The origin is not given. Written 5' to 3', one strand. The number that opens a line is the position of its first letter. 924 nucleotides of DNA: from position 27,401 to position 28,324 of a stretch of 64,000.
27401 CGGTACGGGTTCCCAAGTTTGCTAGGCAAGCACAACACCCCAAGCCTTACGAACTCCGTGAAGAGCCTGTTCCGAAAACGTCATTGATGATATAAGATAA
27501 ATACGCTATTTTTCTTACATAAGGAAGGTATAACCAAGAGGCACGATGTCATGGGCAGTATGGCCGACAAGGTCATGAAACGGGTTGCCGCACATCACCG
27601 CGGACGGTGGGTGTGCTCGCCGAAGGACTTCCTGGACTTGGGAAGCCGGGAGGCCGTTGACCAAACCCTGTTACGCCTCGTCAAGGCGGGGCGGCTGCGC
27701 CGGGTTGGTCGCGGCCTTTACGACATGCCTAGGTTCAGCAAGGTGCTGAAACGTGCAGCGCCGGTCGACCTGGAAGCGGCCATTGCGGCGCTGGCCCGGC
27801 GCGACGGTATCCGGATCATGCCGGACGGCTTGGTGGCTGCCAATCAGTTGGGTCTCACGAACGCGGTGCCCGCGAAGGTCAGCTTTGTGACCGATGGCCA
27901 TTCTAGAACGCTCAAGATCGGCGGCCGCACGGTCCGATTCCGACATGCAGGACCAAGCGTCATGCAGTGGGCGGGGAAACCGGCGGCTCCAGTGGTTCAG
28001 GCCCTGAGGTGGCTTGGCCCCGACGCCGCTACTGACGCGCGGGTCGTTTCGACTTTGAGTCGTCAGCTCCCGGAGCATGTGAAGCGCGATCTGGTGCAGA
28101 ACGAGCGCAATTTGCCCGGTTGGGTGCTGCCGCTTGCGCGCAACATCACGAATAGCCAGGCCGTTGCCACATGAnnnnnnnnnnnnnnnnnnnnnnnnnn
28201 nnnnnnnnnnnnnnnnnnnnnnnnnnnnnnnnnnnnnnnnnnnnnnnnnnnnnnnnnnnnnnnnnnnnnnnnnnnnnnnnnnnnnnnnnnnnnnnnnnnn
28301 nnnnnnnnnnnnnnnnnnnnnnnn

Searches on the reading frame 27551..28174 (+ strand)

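Call 99: search_protein_families(library=pfam, proteins=[window:27551-28174:+], max_evalue=0.001)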
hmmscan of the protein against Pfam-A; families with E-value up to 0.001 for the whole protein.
window:27551-28174:+ (207 aa): 2 families
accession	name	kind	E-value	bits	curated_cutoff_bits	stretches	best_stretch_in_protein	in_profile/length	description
PF19570.5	DUF6088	-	2e-32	112.7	25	1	8-164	2-156/172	Family of unknown function (DUF6088)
PF13338.12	AbiEi_4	-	1.5e-05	25.4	25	1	35-57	28-46/49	Transcriptional regulator, AbiEi antitoxin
